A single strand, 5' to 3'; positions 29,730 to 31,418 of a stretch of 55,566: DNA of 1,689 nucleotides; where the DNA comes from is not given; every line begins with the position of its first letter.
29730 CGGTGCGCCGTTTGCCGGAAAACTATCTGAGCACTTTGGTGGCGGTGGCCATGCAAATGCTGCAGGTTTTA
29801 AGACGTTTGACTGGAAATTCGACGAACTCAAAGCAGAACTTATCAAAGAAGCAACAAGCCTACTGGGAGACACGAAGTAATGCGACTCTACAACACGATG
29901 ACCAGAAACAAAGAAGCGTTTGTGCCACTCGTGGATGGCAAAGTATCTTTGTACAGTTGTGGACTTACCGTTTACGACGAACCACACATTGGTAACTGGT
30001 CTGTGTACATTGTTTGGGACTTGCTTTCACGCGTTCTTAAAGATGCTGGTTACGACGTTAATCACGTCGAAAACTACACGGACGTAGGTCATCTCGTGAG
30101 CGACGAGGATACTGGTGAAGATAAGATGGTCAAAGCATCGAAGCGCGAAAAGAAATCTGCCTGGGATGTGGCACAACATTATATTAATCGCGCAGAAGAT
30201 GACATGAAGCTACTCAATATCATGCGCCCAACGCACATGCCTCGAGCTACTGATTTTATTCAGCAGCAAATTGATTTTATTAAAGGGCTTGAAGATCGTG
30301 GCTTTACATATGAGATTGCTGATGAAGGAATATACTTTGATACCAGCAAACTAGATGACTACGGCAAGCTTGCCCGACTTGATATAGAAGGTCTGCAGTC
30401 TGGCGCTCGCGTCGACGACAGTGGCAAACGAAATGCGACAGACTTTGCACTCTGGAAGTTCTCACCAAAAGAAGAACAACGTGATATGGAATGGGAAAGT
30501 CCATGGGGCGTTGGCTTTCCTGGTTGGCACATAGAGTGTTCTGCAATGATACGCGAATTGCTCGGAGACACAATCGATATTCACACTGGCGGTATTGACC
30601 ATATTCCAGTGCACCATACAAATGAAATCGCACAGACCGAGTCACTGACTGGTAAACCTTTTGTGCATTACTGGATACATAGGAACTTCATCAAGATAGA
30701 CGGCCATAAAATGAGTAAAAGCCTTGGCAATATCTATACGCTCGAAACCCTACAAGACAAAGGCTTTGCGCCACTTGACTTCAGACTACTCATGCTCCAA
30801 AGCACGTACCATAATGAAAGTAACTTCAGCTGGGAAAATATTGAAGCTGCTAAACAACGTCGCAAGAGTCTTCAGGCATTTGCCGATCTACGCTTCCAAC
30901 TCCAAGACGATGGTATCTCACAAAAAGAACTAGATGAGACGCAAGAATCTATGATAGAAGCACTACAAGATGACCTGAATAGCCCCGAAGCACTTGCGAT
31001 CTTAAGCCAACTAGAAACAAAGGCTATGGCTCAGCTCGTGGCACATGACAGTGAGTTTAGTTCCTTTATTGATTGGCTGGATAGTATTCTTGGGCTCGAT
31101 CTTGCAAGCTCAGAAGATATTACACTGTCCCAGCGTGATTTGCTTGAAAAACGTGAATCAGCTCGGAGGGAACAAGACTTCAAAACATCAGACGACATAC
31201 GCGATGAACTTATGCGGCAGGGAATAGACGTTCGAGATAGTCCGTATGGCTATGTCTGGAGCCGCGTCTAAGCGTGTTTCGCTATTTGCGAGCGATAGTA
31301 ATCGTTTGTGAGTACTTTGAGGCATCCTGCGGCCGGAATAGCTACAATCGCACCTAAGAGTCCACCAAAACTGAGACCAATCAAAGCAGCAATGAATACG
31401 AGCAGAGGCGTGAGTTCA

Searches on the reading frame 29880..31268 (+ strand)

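Call 41: search_protein_families(library=pfam, proteins=[window:29880-31268:+], max_evalue=0.00001)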
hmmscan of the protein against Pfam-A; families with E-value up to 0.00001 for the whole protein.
window:29880-31268:+ (463 aa): 3 families
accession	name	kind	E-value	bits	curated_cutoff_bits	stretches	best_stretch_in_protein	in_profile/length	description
PF01406.26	tRNA-synt_1e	-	9.1e-96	321.2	27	1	14-325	2-300/301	tRNA synthetases class I (C) catalytic domain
PF09334.17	tRNA-synt_1g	-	1.3e-08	34.4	20.1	0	260-322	310-372/391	tRNA synthetases class I (M)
PF23493.1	CysS_C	-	2.2e-06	28.1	23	1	417-455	7-45/51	Cysteinyl-tRNA ligase anticodon binding domain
